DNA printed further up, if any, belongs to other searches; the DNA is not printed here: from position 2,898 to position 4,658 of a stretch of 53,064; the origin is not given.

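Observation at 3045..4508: SpoU/TrmH RNA methyltransferase fused in frame to a sensor-less, partly degenerate histidine-kinase core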

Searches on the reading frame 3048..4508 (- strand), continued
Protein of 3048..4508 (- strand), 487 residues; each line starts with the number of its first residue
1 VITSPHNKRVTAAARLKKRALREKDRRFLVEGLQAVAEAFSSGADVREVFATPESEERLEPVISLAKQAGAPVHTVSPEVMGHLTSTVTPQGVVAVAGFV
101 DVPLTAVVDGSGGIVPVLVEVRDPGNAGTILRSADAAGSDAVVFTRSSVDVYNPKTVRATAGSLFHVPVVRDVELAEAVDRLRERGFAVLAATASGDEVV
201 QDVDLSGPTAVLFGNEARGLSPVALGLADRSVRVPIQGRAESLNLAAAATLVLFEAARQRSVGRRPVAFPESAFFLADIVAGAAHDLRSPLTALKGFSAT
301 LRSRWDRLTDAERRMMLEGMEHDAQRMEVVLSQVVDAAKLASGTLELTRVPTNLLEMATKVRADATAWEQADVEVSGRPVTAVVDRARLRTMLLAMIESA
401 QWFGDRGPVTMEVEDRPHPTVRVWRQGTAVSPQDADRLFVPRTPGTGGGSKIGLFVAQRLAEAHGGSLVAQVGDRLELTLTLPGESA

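Call 28: fold_search(model_id=the predicted structure, library=pdb)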
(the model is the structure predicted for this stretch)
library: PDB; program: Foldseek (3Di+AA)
matches with E <= 10: 1148; with E <= 0.001: 357
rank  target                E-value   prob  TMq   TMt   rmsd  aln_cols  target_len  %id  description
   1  9h1k_A                5.0e-24  1.00  0.38  0.63   5.5       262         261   37  RlmR 23S rRNA methyltransferase from Thermus thermophilus in complex with rRNA and S-adenosyl-L-homocysteine (SAH) (released 2025-04-23)
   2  9h1k_B                2.1e-23  1.00  0.39  0.64   5.4       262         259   37  RlmR 23S rRNA methyltransferase from Thermus thermophilus in complex with rRNA and S-adenosyl-L-homocysteine (SAH) (released 2025-04-23)
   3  9muj_A                2.3e-23  1.00  0.38  0.63   5.6       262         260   37  RlmR 23S rRNA methyltransferase from Thermus thermophilus in complex with methylated rRNA (Um2552) and S-adenosyl-L-ho (released 2025-04-23)
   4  4x3m_A                4.8e-22  1.00  0.39  0.65   5.4       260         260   37  Crystal Structure of TTHA0275 from Thermus thermophilus (HB8) in complex with Adenosine in space group P212121 (released 2015-11-11)
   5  5kzk_A                7.1e-22  1.00  0.40  0.67   5.0       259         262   33  Crystal Structure of rRNA methyltransferase from Sinorhizobium meliloti (released 2017-08-02)
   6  1ipa                  3.5e-21  1.00  0.36  0.59   6.4       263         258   32  CRYSTAL STRUCTURE OF RNA 2'-O RIBOSE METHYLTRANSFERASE (released 2002-07-10)
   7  7qiu_B                3.2e-20  1.00  0.39  0.68   4.9       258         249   34  YsgA 23s RNA methyltransferase from Bacillus subtilis (released 2022-12-28)
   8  7qiu_A                5.4e-20  1.00  0.37  0.63   5.5       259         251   34  YsgA 23s RNA methyltransferase from Bacillus subtilis (released 2022-12-28)
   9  5kzk_B                1.8e-19  1.00  0.40  0.67   5.0       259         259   33  Crystal Structure of rRNA methyltransferase from Sinorhizobium meliloti (released 2017-08-02)
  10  1x7p_A                1.8e-19  1.00  0.39  0.63   5.4       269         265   31  Crystal structure of the SpoU Methyltransferase AviRb from Streptomyces viridochromogenes in complex with the cofactor (released 2005-01-25)
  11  5l0z_B                1.9e-19  1.00  0.40  0.68   4.9       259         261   33  Crystal Structure of AdoMet bound rRNA methyltransferase from Sinorhizobium meliloti (released 2017-08-02)
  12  1x7o_B                2.1e-19  1.00  0.39  0.66   5.3       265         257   31  Crystal structure of the SpoU Methyltransferase AviRb from Streptomyces viridochromogenes (released 2005-01-25)
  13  1x7o_A                4.7e-19  1.00  0.40  0.64   5.3       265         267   32  Crystal structure of the SpoU Methyltransferase AviRb from Streptomyces viridochromogenes (released 2005-01-25)
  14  1x7p_B                3.2e-18  1.00  0.39  0.67   5.0       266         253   32  Crystal structure of the SpoU Methyltransferase AviRb from Streptomyces viridochromogenes in complex with the cofactor (released 2005-01-25)
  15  7oi6_1                2.1e-17  1.00  0.38  0.63   6.1       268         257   30  Cryo-EM structure of late human 39S mitoribosome assembly intermediates, state 1 (released 2021-10-13)
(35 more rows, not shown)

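Call 43: search_protein_representatives(alignment_id=A1)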
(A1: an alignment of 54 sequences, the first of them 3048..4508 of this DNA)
Query: 54 sequences, 478 profile positions. Proteins with E-value up to 0.001 (for the whole library): 912942; up to 1e-10: 260588; up to 1e-30: 7795. The best 150 are listed.
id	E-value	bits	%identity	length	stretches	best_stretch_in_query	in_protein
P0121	1.2e-173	594.6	-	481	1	1-475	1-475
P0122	2.3e-167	573.9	-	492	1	1-475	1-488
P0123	8.8e-165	565.4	-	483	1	1-474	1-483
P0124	1.4e-161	554.8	-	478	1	1-475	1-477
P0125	2.0e-160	551.0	-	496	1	1-474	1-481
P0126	4.1e-157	540.1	-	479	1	1-475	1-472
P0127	2.4e-155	534.2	-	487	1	1-475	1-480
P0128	5.0e-147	506.8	-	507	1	3-475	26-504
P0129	7.3e-139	479.9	-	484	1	1-475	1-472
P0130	3.9e-131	454.4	-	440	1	37-475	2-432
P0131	1.0e-124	433.3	-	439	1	62-358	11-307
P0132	6.4e-122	424.0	-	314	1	75-389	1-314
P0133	7.9e-122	423.7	-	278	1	199-476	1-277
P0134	5.0e-118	411.2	-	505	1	1-474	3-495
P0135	7.7e-114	397.4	-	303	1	15-322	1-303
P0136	8.3e-107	374.2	-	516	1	6-475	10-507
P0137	1.3e-106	373.6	-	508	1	1-476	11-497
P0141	2.8e-96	339.5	-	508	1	14-476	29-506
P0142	1.8e-95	336.8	-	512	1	2-476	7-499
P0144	4.4e-92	325.6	-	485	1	29-475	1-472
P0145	1.2e-90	320.8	-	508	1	4-475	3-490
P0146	1.5e-90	320.6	-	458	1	30-475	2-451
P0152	2.2e-80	287.1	-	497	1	10-475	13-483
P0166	6.7e-74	265.7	-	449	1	55-476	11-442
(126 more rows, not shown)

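Call 50: list_cluster_members(proteins=[P0134, P0136, P0137, P0141, P0142, P0144, P0145, P0146, P0152, P0166])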
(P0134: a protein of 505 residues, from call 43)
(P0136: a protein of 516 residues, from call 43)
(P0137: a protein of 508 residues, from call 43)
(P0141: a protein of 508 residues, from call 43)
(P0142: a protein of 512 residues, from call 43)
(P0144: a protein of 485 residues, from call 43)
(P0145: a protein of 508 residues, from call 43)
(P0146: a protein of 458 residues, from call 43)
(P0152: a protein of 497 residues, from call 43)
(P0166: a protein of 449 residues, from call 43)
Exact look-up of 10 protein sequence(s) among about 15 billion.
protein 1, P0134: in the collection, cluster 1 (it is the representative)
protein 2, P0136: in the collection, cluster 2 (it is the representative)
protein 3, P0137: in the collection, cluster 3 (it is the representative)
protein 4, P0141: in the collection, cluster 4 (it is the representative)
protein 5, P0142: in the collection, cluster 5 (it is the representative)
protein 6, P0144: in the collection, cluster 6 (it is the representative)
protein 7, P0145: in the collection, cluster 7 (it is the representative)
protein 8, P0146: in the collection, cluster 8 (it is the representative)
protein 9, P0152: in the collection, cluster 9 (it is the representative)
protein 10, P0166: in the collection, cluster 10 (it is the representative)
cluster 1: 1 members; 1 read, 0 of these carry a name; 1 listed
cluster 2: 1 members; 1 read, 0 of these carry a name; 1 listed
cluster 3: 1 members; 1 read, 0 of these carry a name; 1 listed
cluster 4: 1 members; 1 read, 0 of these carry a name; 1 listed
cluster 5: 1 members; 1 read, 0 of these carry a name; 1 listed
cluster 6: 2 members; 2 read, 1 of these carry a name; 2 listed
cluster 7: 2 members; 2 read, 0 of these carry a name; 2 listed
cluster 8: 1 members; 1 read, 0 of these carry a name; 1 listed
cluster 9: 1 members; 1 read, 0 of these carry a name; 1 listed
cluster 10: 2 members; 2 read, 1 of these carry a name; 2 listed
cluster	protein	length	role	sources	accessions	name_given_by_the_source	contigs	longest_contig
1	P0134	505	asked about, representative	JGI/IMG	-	-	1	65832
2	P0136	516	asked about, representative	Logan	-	-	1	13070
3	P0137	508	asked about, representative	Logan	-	-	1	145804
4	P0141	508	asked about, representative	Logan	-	-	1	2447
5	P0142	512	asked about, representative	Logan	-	-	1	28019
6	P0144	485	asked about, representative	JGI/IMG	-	signal transduction histidine kinase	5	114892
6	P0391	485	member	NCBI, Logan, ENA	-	-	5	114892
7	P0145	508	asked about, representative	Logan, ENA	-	-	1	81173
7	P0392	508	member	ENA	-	-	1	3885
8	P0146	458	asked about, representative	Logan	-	-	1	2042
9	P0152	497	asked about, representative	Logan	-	-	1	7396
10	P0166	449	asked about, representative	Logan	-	-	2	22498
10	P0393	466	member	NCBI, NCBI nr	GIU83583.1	MAG: hypothetical protein KatS3mg008_0358 [Acidimicrobiales bacterium]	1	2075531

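Call 53: find_encoding_contigs(protein=P0144, flank=8000, max_places=2)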
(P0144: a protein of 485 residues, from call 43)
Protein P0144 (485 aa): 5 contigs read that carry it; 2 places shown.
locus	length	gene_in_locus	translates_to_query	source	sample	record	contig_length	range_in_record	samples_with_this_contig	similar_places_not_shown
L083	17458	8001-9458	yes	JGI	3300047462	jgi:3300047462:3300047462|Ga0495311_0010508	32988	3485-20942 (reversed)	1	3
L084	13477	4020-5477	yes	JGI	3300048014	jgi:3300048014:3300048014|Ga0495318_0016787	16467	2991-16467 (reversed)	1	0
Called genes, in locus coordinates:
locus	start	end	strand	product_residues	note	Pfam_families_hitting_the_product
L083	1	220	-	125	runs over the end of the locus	PF18029:Glyoxalase_6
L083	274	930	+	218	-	PF00834:Ribul_P_3_epim, PF00215:OMPdecase (faint)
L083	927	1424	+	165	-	PF00994:MoCF_biosynth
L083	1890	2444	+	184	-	PF01872:RibD_C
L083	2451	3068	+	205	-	PF00677:Lum_binding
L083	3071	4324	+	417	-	PF00926:DHBP_synthase, PF00925:GTP_cyclohydro2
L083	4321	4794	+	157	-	PF00885:DMRL_synthase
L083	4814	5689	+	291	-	PF01634:HisG, PF08029:HisG_C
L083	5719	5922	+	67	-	-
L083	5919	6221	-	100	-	-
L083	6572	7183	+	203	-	PF05198:IF3_N, PF00707:IF3_C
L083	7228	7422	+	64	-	PF01632:Ribosomal_L35p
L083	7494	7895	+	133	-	PF00453:Ribosomal_L20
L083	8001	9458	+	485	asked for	PF08032:SpoU_sub_bind, PF22435:MRM3-like_sub_bind, PF00588:SpoU_methylase, PF00512:HisKA, PF02518:HATPase_c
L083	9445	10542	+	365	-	PF02912:Phe_tRNA-synt_N, PF01409:tRNA-synt_2d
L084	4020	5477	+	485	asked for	PF08032:SpoU_sub_bind, PF22435:MRM3-like_sub_bind, PF00588:SpoU_methylase, PF00512:HisKA, PF02518:HATPase_c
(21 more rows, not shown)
